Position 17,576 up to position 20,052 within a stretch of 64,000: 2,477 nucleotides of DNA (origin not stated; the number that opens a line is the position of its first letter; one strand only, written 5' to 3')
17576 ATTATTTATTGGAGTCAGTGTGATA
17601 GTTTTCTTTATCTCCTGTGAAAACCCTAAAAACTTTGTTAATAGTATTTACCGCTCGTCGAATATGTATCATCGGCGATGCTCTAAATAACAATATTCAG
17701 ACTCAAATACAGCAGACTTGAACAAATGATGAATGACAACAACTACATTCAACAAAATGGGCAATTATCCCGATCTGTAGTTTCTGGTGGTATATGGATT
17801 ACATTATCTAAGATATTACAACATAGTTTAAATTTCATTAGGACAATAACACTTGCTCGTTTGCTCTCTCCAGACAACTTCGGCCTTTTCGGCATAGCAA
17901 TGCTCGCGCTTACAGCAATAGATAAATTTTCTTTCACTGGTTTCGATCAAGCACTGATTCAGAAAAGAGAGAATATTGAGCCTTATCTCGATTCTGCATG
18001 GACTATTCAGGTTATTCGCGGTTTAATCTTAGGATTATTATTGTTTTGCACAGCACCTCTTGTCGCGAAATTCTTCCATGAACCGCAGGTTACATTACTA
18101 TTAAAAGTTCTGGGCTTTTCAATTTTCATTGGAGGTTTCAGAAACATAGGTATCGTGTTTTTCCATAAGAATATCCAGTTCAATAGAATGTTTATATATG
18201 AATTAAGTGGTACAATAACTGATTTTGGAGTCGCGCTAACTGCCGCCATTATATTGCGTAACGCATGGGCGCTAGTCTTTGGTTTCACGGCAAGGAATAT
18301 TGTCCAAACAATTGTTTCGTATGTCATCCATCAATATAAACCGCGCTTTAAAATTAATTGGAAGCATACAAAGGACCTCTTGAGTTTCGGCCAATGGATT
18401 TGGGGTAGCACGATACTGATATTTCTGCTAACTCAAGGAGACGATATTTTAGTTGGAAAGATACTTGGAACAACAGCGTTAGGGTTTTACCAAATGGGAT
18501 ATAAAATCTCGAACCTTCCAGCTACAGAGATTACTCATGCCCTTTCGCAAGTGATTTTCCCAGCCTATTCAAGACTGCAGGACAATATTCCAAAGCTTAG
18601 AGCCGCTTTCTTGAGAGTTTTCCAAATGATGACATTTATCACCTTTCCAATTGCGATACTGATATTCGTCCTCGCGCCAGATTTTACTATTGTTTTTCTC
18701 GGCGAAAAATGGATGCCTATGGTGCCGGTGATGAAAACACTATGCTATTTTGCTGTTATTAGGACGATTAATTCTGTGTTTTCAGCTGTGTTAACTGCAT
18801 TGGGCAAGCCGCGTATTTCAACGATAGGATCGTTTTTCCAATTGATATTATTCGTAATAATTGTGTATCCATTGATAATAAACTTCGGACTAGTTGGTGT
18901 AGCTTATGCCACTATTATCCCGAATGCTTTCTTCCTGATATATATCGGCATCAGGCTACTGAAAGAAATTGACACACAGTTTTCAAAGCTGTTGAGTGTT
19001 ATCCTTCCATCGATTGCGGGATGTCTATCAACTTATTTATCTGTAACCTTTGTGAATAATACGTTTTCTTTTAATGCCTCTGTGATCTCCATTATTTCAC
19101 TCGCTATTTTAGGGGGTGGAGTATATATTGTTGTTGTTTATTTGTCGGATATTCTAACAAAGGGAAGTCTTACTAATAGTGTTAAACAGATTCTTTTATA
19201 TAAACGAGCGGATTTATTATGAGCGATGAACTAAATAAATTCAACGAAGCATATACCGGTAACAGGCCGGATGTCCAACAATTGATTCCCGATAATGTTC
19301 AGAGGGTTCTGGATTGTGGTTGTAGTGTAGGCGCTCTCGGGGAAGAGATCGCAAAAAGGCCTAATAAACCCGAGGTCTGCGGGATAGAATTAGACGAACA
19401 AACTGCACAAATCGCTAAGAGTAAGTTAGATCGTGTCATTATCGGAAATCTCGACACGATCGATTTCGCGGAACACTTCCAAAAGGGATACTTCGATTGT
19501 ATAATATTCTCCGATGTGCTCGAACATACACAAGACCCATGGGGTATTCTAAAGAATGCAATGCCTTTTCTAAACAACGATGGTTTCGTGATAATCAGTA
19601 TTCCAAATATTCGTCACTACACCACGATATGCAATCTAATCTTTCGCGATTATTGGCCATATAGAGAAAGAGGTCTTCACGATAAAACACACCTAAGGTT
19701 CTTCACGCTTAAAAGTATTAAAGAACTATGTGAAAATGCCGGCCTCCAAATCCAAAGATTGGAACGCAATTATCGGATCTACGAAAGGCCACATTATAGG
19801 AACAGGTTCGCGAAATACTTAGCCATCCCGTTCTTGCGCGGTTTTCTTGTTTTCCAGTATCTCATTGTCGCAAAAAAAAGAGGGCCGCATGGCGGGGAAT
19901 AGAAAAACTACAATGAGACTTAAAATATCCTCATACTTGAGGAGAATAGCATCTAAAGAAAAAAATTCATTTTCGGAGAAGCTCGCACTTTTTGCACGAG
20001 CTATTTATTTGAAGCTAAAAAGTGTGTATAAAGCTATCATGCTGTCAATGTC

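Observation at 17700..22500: Low-GC island swapped into the glycan locus, with the right recombination junction inside a GT4 gene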

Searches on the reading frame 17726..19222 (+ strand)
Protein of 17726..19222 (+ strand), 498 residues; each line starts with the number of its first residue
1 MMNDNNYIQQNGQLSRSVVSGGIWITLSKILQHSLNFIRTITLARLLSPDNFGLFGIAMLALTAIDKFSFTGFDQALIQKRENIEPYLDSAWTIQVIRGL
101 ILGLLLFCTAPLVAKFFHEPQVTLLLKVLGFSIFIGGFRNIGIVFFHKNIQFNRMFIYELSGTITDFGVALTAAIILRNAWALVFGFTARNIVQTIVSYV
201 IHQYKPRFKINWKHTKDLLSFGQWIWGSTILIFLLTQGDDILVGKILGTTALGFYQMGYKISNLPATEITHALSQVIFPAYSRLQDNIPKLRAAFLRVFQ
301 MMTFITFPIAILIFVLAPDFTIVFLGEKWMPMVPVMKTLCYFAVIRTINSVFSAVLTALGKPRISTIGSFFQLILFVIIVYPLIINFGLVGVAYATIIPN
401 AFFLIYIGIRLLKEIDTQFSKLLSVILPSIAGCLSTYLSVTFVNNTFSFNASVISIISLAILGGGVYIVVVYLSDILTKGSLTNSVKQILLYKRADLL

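Call 5: search_protein_families(library=pfam, proteins=[window:17726-19222:+])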
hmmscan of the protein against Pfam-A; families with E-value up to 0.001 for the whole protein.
window:17726-19222:+ (498 aa): 3 families
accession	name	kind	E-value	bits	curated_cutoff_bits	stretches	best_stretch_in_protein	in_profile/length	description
PF13440.11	Polysacc_synt_3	-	1.5e-84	284.2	23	1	43-334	2-293/293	Polysaccharide biosynthesis protein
PF01943.22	Polysacc_synt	-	1.2e-33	117.1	28.2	1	19-285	2-274/274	Polysaccharide biosynthesis protein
PF03023.19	MurJ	-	0.00016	20.9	27.4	1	156-447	128-435/451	Lipid II flippase MurJ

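Call 6: search_protein_families(library=ncbifam, proteins=[window:17726-19222:+])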
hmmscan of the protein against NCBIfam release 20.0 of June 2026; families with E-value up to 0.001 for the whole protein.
window:17726-19222:+ (498 aa): 4 families
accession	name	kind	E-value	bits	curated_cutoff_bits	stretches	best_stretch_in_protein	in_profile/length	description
NF007773.0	PRK10459.1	equivalog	5.4e-69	233.4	273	1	15-475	4-468/492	MOP flippase family protein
NF047674.1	TeichurnBiosyTuaB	equivalog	1.5e-48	166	580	1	15-472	5-467/469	teichuronic acid biosynthesis protein TuaB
NF058658.1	Oglyco_Wzx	exception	6.6e-41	140.8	720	1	19-475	11-464/478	O-glycosylation flippase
TIGR02900.1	spore_V_B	equivalog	8.2e-09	34.7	372.3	1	254-469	273-487/488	stage V sporulation protein B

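Call 26: find_homologous_proteins(query=window:17726-19222:+, max_evalue=1e-30)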
Query window:17726-19222:+ (498 aa): 1855 proteins with E <= 1e-30 among 8000 candidates; the best 120 are listed.
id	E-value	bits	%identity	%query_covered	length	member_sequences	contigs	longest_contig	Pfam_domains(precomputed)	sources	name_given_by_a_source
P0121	0.0e+0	1073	100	100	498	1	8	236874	PF01943.23,PF13440.12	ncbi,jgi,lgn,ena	-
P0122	2.9e-171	589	61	89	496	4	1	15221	PF01943.23,PF13440.12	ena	-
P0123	8.3e-150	518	50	97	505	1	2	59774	PF01943.23,PF13440.12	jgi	jgi:lipopolysaccharide exporter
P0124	5.7e-149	515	49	98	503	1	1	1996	PF01943.23,PF13440.12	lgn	-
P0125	6.7e-149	515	52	95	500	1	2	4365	PF01943.23,PF13440.12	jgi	jgi:O-antigen/teichoic acid export membrane protein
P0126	1.0e-148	514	50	98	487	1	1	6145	PF01943.23,PF13440.12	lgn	-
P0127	3.4e-148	513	49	97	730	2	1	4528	PF07021.19,PF13847.13,PF13489.13,PF01943.23,PF02353.27,PF13649.13,PF13440.12,PF08241.19,PF08242.19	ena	-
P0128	1.5e-147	511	52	93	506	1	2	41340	PF01943.23,PF13440.12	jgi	-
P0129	7.4e-147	508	54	86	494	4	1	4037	PF01943.23,PF13440.12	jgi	-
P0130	9.6e-147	508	48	98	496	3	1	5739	PF01943.23,PF13440.12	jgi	-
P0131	1.4e-146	507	50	96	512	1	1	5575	PF01943.23,PF13440.12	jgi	-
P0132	1.5e-146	507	50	95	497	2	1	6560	PF01943.23,PF13440.12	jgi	-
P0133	9.7e-146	505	49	98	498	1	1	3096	PF01943.23,PF13440.12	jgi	-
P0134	1.1e-145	504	49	97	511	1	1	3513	PF01943.23,PF13440.12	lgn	-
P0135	1.1e-145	504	51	95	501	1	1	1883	PF01943.23,PF13440.12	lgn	-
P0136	2.8e-145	503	49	98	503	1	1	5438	PF01943.23,PF13440.12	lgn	-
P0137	5.7e-145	502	47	97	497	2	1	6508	PF01943.23,PF13440.12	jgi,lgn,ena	-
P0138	8.9e-145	501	56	83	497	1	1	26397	PF01943.23,PF13440.12,PF03023.20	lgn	-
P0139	1.1e-144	501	47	97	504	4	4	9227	PF01943.23,PF13440.12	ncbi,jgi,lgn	jgi:O-antigen/teichoic acid export membrane protein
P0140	1.7e-144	501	49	96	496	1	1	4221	PF01943.23,PF13440.12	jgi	-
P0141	2.1e-144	500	48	98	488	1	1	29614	PF01943.23,PF13440.12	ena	-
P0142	2.6e-144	500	49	95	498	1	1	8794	PF01943.23,PF13440.12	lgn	-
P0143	2.6e-144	500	47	97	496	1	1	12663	PF01943.23,PF13440.12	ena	-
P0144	3.9e-144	499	48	99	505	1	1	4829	PF01943.23,PF13440.12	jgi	-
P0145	4.0e-144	499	46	97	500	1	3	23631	PF01943.23,PF13440.12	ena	-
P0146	5.5e-144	499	47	97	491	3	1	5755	PF01943.23,PF13440.12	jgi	-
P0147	1.8e-143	497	48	96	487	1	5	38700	PF01943.23,PF13440.12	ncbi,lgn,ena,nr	ncbi:MAG: lipopolysaccharide biosynthesis protein [Candidatus Omnitrophica bacterium]|nr:lipopolysac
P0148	2.0e-143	497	48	99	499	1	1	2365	PF01943.23,PF13440.12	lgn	-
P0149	2.6e-143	497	50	96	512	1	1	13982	PF01943.23,PF13440.12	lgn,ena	-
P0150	2.8e-143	497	48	97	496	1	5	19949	PF01943.23,PF13440.12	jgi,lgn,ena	jgi:O-antigen/teichoic acid export membrane protein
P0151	7.8e-143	495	48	97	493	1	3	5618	PF01943.23,PF01554.24,PF13440.12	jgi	-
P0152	1.3e-142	494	48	93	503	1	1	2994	PF01943.23,PF13440.12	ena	-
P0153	1.3e-142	494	52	85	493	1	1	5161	PF01943.23,PF13440.12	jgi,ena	-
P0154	1.3e-142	494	47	98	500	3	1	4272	PF01943.23,PF13440.12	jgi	-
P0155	2.1e-142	494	47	97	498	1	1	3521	PF01943.23,PF13440.12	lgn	-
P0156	2.4e-142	493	48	96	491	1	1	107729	PF01943.23,PF13440.12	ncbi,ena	-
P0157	3.4e-142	493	57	78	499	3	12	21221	PF01943.23,PF13440.12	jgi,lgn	-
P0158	5.8e-142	492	47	98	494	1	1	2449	PF01943.23,PF13440.12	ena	-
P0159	7.0e-142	492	48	96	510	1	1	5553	PF01943.23,PF13440.12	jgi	-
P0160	8.0e-142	492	53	86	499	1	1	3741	PF01943.23,PF13440.12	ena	-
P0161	1.1e-141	491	47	99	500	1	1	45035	PF01943.23,PF13440.12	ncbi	-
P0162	1.3e-141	491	47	98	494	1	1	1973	PF01943.23,PF13440.12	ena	-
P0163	7.0e-141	489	49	94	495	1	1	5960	PF01943.23,PF13440.12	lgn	-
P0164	7.4e-141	489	48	98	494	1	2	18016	PF01943.23,PF13440.12,PF03023.20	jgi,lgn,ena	-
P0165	8.5e-141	488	50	89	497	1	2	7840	PF01943.23,PF13440.12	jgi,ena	-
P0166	9.4e-141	488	48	97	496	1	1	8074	PF01943.23,PF13440.12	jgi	-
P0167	9.9e-141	488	55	81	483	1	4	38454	PF01943.23,PF13440.12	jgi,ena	-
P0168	1.0e-140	488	50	92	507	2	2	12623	PF01943.23,PF13440.12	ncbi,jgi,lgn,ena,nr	ncbi:lipopolysaccharide biosynthesis protein [bacterium]|nr:MAG: lipopolysaccharide biosynthesis pro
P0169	1.1e-140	488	48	94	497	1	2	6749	PF01943.23,PF13440.12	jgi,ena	-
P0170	1.1e-140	488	50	87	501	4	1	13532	PF01943.23,PF13440.12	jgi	jgi:O-antigen/teichoic acid export membrane protein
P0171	1.1e-140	488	49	98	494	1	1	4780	PF01943.23,PF13440.12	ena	-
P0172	1.4e-140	488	47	98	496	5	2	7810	PF01943.23,PF13440.12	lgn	-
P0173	2.2e-140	487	48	98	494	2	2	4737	PF01943.23,PF13440.12,PF03023.20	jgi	-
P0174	2.6e-140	487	53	82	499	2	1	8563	PF01943.23,PF01554.24,PF13440.12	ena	-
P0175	3.8e-140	486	51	92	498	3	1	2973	PF01943.23,PF13440.12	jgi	jgi:O-antigen/teichoic acid export membrane protein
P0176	5.0e-140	486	50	90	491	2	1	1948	PF01943.23,PF13440.12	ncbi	-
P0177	5.5e-140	486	51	93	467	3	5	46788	PF01943.23,PF13440.12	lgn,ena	-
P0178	5.8e-140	486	48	94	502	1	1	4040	PF01943.23,PF13440.12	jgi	-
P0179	6.0e-140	486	46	98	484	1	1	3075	PF01943.23,PF13440.12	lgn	-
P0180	6.6e-140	485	48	97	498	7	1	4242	PF01943.23,PF13440.12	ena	-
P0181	9.6e-140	485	54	82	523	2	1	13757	PF01943.23,PF13440.12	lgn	-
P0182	1.5e-139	484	50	87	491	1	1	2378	PF01943.23,PF13440.12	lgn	-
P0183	1.5e-139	484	46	96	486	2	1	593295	PF01943.23,PF01554.24,PF13440.12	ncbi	-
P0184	1.6e-139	484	47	98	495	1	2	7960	PF01943.23,PF13440.12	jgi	-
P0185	1.7e-139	484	51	86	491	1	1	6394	PF01943.23,PF13440.12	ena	-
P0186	1.8e-139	484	50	85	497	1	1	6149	PF01943.23,PF13440.12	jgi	-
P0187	2.4e-139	484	50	89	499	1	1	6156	PF01943.23,PF13440.12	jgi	-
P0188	2.7e-139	483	48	96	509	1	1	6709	PF01943.23,PF13440.12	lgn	-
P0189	3.3e-139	483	53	84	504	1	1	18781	PF01943.23,PF13440.12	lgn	-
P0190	4.0e-139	483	49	95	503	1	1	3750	PF01943.23,PF13440.12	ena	-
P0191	4.6e-139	483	49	89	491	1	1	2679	PF01943.23,PF13440.12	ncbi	-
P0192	4.7e-139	483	48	95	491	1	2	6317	PF01943.23,PF13440.12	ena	-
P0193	4.8e-139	483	46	96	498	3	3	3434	PF01943.23,PF13440.12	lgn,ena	-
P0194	6.1e-139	482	47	97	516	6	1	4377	PF01943.23,PF13440.12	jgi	-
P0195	9.3e-139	482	48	95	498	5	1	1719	PF01943.23,PF13440.12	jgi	jgi:O-antigen/teichoic acid export membrane protein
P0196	1.0e-138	482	48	95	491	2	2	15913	PF01943.23,PF13440.12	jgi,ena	-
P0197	1.2e-138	481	48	98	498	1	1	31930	PF01943.23,PF13440.12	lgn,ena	-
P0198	1.2e-138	481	47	97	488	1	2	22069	PF01943.23,PF13440.12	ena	-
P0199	1.2e-138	481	49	96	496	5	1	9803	PF01943.23,PF13440.12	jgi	jgi:O-antigen/teichoic acid export membrane protein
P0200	1.6e-138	481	46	92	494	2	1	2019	PF01943.23,PF13440.12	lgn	-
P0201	1.7e-138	481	51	93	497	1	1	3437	PF01943.23,PF13440.12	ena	-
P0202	1.9e-138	481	49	88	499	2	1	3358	PF01943.23,PF13440.12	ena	-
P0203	2.1e-138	480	47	98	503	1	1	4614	PF01943.23,PF13440.12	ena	-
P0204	2.2e-138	480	48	96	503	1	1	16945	PF01943.23,PF13440.12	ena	-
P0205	2.5e-138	480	47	97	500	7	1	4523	PF01943.23,PF01554.24,PF13440.12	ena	-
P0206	2.6e-138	480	51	86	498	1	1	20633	PF01943.23,PF13440.12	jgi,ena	-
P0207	2.7e-138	480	47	94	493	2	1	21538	PF01943.23,PF13440.12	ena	-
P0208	2.8e-138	480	49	92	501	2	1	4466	PF01943.23,PF13440.12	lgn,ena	-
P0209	4.7e-138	479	46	98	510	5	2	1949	PF01943.23,PF13440.12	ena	-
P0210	4.7e-138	479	51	86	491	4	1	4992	PF01943.23,PF13440.12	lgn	-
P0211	5.9e-138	479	47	95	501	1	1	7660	PF01943.23,PF13440.12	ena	-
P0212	6.7e-138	479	50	86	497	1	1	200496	PF01943.23,PF13440.12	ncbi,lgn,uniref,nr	ncbi:lipopolysaccharide biosynthesis protein [Thermodesulfobacterium hydrogeniphilum]|uniref:lipopol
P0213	8.5e-138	478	47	99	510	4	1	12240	PF01943.23,PF13440.12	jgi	-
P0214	8.6e-138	478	47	94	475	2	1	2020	PF01943.23,PF13440.12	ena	-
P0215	1.0e-137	478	47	99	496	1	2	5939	PF01943.23,PF13440.12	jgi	-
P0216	1.4e-137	478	48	95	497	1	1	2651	PF01943.23,PF13440.12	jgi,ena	-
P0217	1.5e-137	478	49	91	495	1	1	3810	PF01943.23,PF13440.12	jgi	-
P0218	1.5e-137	478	47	96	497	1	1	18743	PF01943.23,PF13440.12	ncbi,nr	ncbi:lipopolysaccharide biosynthesis protein [Deltaproteobacteria bacterium]|nr:lipopolysaccharide b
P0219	1.5e-137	478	51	88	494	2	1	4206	PF01943.23,PF13440.12,PF03023.20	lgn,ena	-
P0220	2.0e-137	477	48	99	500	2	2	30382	PF01943.23,PF13440.12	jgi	-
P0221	2.2e-137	477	49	86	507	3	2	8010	PF01943.23,PF13440.12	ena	-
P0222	2.3e-137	477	47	95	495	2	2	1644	PF01943.23,PF13440.12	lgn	-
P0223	2.4e-137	477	47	99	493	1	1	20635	PF01943.23,PF13440.12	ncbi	-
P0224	2.5e-137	477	47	97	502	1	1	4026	PF01943.23,PF13440.12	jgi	-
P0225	2.8e-137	477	47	98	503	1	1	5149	PF01943.23,PF13440.12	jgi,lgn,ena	-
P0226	3.5e-137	476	46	98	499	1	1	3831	PF01943.23,PF13440.12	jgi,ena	-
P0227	4.2e-137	476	54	79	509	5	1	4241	PF01943.23,PF13440.12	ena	-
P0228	4.6e-137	476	47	95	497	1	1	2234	PF01943.23,PF13440.12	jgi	-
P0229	4.8e-137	476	47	95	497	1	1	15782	PF01943.23,PF13440.12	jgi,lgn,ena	-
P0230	5.0e-137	476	46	98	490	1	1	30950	PF01943.23,PF13440.12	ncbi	-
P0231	5.0e-137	476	47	96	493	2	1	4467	PF01943.23,PF13440.12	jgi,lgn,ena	-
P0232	5.4e-137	476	50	86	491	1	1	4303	PF01943.23,PF13440.12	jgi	-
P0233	5.9e-137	476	46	96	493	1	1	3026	PF01943.23,PF13440.12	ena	-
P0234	6.6e-137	476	54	80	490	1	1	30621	PF01943.23,PF13440.12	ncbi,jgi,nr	ncbi:MAG: lipopolysaccharide biosynthesis protein [Deltaproteobacteria bacterium]|nr:lipopolysacchar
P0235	7.5e-137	475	48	99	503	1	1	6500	PF01943.23,PF13440.12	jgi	-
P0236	8.8e-137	475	49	90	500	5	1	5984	PF01943.23,PF13440.12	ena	-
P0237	9.1e-137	475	51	87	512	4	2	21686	PF01943.23,PF13440.12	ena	-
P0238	9.2e-137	475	47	93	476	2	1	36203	PF01943.23,PF13440.12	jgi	-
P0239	1.0e-136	475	50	86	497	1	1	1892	PF01943.23,PF13440.12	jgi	jgi:O-antigen/teichoic acid export membrane protein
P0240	1.1e-136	475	48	93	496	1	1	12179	PF01943.23,PF13440.12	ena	-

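Call 27: find_encoding_contigs(protein=P0122, flank=10000, max_places=4)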
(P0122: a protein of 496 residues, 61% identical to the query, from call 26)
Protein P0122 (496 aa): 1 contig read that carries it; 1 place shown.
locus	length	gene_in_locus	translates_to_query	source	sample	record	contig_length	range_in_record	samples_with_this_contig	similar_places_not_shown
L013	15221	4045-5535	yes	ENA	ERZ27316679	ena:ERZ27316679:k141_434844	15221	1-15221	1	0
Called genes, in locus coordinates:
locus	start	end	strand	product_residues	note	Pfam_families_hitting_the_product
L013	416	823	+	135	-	PF03692:CxxCxxCC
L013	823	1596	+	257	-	PF02540:NAD_synthase, PF00733:Asn_synthase (weak)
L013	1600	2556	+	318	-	PF13580:SIS_2 (faint), PF01380:SIS, PF00571:CBS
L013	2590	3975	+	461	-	PF01943:Polysacc_synt, PF13440:Polysacc_synt_3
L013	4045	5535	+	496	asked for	PF01943:Polysacc_synt, PF13440:Polysacc_synt_3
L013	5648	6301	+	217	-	PF13489:Methyltransf_23, PF08241:Methyltransf_11, PF13649:Methyltransf_25 (faint)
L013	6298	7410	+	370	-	PF13439:Glyco_transf_4, PF13579:Glyco_trans_4_4, PF00534:Glycos_transf_1, PF13692:Glyco_trans_1_4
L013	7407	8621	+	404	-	PF20706:GT4-conflict (weak), PF00534:Glycos_transf_1, PF13692:Glyco_trans_1_4, PF13524:Glyco_trans_1_2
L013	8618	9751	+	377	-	PF13439:Glyco_transf_4, PF20706:GT4-conflict (weak), PF00534:Glycos_transf_1, PF13692:Glyco_trans_1_4, PF13524:Glyco_trans_1_2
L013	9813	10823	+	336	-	PF01370:Epimerase, PF04321:RmlD_sub_bind, PF05368:NmrA (weak), PF16363:GDP_Man_Dehyd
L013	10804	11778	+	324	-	PF04321:RmlD_sub_bind, PF01073:3Beta_HSD, PF01370:Epimerase, PF02719:Polysacc_synt_2 (weak), PF13460:NAD_binding_10 (weak), PF16363:GDP_Man_Dehyd, PF07993:NAD_binding_4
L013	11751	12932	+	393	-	PF13439:Glyco_transf_4 (weak), PF00534:Glycos_transf_1, PF13692:Glyco_trans_1_4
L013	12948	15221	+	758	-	?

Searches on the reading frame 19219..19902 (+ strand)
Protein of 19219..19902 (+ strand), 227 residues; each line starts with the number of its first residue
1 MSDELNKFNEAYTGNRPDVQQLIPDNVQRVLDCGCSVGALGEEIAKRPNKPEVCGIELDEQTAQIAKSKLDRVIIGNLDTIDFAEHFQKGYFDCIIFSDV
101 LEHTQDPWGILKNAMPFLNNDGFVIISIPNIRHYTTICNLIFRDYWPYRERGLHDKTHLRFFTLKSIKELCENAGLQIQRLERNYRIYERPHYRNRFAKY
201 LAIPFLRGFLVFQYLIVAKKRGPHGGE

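Call 5: search_protein_families(library=pfam, proteins=[window:19219-19902:+])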
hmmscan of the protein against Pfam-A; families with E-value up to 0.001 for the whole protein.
window:19219-19902:+ (227 aa): 7 families
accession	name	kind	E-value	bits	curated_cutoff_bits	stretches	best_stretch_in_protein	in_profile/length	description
PF13489.12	Methyltransf_23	-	1.4e-20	74.1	27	1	19-179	13-162/164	Methyltransferase domain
PF07021.18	MetW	-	7.1e-13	49.1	21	1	19-181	7-165/193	Methionine biosynthesis protein MetW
PF08242.18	Methyltransf_12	-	1.1e-11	45.7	30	1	31-123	1-97/98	Methyltransferase domain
PF08241.18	Methyltransf_11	-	1.4e-10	42.1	21.2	1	31-126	1-95/95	Methyltransferase domain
PF13847.12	Methyltransf_31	-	3.1e-09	37.1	27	1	28-130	5-113/145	Methyltransferase domain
PF13649.12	Methyltransf_25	-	7.1e-09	36.7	27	1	30-122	1-97/97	Methyltransferase domain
PF05175.20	MTS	-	1.7e-05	25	23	1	22-143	27-155/170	Methyltransferase small domain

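Call 6: search_protein_families(library=ncbifam, proteins=[window:19219-19902:+])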
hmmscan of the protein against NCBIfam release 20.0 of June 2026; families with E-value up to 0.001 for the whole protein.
window:19219-19902:+ (227 aa): 13 families
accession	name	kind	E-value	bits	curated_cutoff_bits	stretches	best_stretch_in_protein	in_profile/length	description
TIGR02081.1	metW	equivalog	7.3e-14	51.8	189.5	1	19-180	7-164/194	methionine biosynthesis protein MetW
TIGR01983.1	UbiG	equivalog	8.4e-14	51.4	102.95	1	27-181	50-205/228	bifunctional 2-polyprenyl-6-hydroxyphenol methylase/3-demethylubiquinol 3-O-methyltransferase UbiG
TIGR02072.1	BioC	equivalog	5.5e-08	32.9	184.95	1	26-181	34-176/244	malonyl-ACP O-methyltransferase BioC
NF043040.1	corrin_prot_MT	hypoth_equivalog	3.2e-07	30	180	1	20-126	35-147/216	corrinoid protein-associated methyltransferase CpaM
NF045667.1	MTase_DVU1556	equivalog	5.9e-07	29.1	155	1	27-183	23-167/213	DVU_1556 family methyltransferase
TIGR04345.1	ovoA_Cterm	equivalog_domain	2.6e-06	27.2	170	0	78-129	123-172/242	putative 4-mercaptohistidine N1-methyltransferase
NF008264.0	PRK11036.1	equivalog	0.0002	20.9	366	1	23-130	41-151/261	tRNA uridine 5-oxyacetic acid(34) methyltransferase CmoM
TIGR02021.1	BchM-ChlM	equivalog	0.00021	20.8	158.9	1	27-104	55-131/218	magnesium protoporphyrin IX methyltransferase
TIGR00755.1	ksgA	equivalog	0.00022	20.6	171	1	21-88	24-94/256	16S rRNA (adenine(1518)-N(6)/adenine(1519)-N(6))-dimethyltransferase RsmA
NF002463.0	PRK01683.1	equivalog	0.00065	19.4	297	1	21-131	26-133/258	trans-aconitate 2-methyltransferase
TIGR02469.1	CbiT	equivalog_domain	0.00074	19.8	78.3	1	21-126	14-120/124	precorrin-6Y C5,15-methyltransferase (decarboxylating) subunit CbiT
TIGR04074.1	bacter_Hen1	equivalog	0.00085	17.9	340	0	20-135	276-400/462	3' terminal RNA ribose 2'-O-methyltransferase Hen1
TIGR04290.1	meth_Rta_06860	hypoth_equivalog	0.00088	18.8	300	0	19-107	40-131/226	TIGR04290 family methyltransferase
